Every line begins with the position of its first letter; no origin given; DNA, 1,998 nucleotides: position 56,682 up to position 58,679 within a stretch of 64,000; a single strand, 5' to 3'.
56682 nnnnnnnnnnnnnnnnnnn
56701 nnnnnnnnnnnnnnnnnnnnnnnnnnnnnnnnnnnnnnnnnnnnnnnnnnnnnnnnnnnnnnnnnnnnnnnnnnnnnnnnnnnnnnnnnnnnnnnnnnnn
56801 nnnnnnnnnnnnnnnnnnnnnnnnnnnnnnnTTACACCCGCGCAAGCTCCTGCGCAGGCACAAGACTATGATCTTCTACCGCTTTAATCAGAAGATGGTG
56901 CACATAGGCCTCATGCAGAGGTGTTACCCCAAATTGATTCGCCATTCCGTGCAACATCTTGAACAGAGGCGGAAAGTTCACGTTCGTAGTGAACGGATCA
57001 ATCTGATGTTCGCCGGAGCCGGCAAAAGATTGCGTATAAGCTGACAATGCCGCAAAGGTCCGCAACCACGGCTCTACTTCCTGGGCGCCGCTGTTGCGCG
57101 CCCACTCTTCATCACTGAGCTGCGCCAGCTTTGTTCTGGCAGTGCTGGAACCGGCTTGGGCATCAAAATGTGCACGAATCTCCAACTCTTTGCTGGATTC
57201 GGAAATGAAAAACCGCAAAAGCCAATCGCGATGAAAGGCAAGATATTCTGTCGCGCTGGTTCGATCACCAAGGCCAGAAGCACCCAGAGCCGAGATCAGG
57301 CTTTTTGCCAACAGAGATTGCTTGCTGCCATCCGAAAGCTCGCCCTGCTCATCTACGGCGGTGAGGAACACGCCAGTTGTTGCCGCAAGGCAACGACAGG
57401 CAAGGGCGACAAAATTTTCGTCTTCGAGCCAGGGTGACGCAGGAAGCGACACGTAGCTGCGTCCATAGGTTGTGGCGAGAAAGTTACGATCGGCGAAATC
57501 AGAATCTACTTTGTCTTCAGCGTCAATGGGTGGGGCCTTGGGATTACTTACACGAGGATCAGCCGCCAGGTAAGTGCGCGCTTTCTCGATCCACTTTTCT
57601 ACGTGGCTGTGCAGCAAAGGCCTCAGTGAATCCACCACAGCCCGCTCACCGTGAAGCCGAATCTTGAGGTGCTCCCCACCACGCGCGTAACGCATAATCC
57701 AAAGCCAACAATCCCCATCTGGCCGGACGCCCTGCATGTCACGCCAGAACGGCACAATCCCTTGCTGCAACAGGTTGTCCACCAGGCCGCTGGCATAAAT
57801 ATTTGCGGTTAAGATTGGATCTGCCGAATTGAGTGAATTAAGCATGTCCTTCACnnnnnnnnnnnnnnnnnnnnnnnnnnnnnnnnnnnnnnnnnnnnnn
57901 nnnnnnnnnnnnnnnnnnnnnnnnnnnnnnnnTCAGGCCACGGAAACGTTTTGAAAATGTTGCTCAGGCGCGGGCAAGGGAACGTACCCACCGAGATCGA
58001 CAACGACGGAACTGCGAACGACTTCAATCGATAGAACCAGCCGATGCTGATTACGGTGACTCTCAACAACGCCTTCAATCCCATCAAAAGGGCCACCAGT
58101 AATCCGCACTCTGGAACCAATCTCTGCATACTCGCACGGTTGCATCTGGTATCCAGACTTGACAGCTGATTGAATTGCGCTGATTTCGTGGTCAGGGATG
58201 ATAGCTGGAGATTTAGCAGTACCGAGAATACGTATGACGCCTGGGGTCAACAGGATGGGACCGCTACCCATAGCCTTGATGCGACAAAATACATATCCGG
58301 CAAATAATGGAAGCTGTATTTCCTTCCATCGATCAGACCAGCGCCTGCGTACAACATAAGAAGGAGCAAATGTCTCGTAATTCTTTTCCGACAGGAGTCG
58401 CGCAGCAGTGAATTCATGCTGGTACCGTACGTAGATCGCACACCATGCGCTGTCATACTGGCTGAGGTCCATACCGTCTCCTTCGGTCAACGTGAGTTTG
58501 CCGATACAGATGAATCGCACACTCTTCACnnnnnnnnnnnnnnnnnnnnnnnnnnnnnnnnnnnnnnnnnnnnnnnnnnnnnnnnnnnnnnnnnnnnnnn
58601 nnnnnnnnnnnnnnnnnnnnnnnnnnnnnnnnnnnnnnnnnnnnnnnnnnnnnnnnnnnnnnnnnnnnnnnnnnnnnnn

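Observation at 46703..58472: Atypical split-LanB operon: one elimination-less LanB, three SpaB_C paralogues, two unknown paralogues, CCG-type LanC, three GG-leader precursors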

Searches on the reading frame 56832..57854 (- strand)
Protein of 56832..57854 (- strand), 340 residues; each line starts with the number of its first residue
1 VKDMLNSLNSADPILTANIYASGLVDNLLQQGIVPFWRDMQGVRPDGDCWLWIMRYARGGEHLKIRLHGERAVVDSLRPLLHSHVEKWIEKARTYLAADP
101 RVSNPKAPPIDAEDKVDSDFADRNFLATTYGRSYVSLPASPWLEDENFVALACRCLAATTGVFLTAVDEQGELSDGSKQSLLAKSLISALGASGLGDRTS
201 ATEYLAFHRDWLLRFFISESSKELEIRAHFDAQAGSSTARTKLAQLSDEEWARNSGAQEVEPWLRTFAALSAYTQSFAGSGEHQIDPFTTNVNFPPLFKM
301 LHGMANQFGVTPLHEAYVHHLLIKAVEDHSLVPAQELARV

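Call 4: search_protein_families(library=pfam, proteins=[window:56832-57854:-], max_evalue=0.01)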
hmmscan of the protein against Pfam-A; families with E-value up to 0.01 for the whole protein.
window:56832-57854:- (340 aa): 1 family
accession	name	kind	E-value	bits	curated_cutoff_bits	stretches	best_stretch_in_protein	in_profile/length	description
PF14028.11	Lant_dehydr_C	-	2.9e-11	44.5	24.4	1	17-325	4-254/255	Lantibiotic biosynthesis dehydratase C-term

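Call 5: search_protein_families(library=ncbifam, proteins=[window:56832-57854:-], max_evalue=0.01)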
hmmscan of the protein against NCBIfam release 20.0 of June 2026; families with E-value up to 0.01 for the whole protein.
window:56832-57854:- (340 aa): 2 families
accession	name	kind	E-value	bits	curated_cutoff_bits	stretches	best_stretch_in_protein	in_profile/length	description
TIGR03891.1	thiopep_ocin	subfamily_domain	0.0002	21.4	48.45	1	18-91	5-78/263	thiopeptide-type bacteriocin biosynthesis protein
NF045556.1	TbtD_PbtD_pyrid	equivalog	0.00044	19.6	325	0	25-99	14-85/354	thiopeptide maturation pyridine synthase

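Call 36: search_solved_structures(query=A3, max_evalue=10, show_alignments=2)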
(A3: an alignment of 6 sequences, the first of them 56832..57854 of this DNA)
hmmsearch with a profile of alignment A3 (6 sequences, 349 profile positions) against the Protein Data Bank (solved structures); distinct sequences matched with E-value up to 10: 1.
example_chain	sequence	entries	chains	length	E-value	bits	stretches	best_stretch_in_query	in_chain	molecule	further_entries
3jcm_B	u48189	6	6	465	2.9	9.8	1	205-262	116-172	U4/U6 small nuclear ribonucleoprotein PRP4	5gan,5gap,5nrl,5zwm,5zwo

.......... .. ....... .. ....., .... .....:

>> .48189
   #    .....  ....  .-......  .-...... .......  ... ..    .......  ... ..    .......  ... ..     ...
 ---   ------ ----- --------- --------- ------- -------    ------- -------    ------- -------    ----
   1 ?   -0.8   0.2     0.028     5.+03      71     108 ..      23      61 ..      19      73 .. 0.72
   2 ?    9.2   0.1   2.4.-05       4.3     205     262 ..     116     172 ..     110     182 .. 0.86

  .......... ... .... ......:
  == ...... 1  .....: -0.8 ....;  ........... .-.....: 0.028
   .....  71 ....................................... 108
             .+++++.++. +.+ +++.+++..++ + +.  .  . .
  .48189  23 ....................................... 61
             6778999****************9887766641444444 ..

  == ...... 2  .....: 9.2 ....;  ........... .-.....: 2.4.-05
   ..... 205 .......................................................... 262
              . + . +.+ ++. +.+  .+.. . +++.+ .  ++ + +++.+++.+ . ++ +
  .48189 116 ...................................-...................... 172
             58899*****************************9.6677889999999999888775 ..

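Call 75: find_homologous_proteins(query=window:56832-57854:-)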
Query window:56832-57854:- (340 aa): 35 proteins with E <= 0.001 among 8000 candidates.
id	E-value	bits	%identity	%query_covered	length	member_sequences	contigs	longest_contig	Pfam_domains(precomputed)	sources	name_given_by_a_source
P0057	3.3e-224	761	99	99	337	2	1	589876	PF14028.12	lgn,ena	-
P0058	8.5e-199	678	89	97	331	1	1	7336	PF14028.12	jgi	jgi:hypothetical protein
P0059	4.6e-144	498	66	98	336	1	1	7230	PF14028.12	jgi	jgi:hypothetical protein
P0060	3.4e-139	482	64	99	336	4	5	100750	PF14028.12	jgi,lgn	jgi:hypothetical protein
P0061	6.4e-137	474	63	98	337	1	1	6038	PF14028.12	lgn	-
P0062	7.1e-123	428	56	97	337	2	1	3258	PF14028.12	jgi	jgi:hypothetical protein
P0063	2.1e-119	417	57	97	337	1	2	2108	PF14028.12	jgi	jgi:hypothetical protein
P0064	6.5e-100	353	52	94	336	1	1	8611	PF14028.12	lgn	-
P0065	6.6e-96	340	52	93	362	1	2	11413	-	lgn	-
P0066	6.1e-94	333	49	95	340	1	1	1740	-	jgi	jgi:hypothetical protein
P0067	2.4e-86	308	46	94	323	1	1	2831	-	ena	-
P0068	1.2e-82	296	44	96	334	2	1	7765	PF14028.12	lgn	-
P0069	5.7e-82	294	43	96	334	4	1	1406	PF14028.12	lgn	-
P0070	3.9e-77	278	44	93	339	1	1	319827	PF14028.12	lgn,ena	-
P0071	1.5e-75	273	43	88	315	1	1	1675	PF14028.12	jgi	-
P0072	2.6e-73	265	41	98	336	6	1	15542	PF14028.12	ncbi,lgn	-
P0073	1.6e-72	263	41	93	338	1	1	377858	PF14028.12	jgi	jgi:hypothetical protein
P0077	3.2e-65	239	39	94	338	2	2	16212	PF14028.12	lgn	-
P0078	1.9e-62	230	39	95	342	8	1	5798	PF14028.12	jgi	jgi:hypothetical protein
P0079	9.1e-61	224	38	95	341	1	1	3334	PF14028.12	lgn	-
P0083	1.9e-53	200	37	93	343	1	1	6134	PF14028.12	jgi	jgi:hypothetical protein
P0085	3.0e-49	186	34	93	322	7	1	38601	PF14028.12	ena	-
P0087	1.6e-42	164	34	86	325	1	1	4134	PF14028.12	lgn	-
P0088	5.0e-39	153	31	93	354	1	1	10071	PF14028.12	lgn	-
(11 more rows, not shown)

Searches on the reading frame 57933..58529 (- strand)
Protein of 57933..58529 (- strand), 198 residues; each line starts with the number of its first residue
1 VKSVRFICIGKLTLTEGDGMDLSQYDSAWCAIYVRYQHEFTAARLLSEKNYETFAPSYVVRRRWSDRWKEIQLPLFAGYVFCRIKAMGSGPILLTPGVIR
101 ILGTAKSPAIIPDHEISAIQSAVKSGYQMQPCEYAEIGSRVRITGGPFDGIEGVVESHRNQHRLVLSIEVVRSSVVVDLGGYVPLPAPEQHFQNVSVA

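Call 4: search_protein_families(library=pfam, proteins=[window:57933-58529:-], max_evalue=0.01)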
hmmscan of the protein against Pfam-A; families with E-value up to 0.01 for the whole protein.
window:57933-58529:- (198 aa): 1 family
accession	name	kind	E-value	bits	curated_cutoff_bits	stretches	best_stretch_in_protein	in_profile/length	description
PF02357.24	NusG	-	1.7e-15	57.7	22.2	1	28-119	2-92/93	Transcription termination factor nusG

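Call 5: search_protein_families(library=ncbifam, proteins=[window:57933-58529:-], max_evalue=0.01)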
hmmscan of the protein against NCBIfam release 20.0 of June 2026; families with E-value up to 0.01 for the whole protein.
window:57933-58529:- (198 aa): 5 families
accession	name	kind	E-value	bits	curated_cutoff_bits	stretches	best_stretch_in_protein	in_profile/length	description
NF033644.1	antiterm_UpxY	subfamily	1.5e-31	109.6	100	1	29-177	1-157/164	UpxY family transcription antiterminator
TIGR01955.1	RfaH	equivalog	7.5e-17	61.8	144.5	1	29-175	1-149/159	transcription/translation regulatory transformer protein RfaH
NF033641.1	antiterm_LoaP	exception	6.5e-16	58.9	125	1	29-180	1-160/166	antiterminator LoaP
NF006534.0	PRK09014.1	equivalog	8.8e-11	42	124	1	28-176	3-151/162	transcription/translation regulatory transformer protein RfaH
TIGR00922.1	nusG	equivalog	5.9e-09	36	135.7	1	73-176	54-161/172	transcription termination/antitermination protein NusG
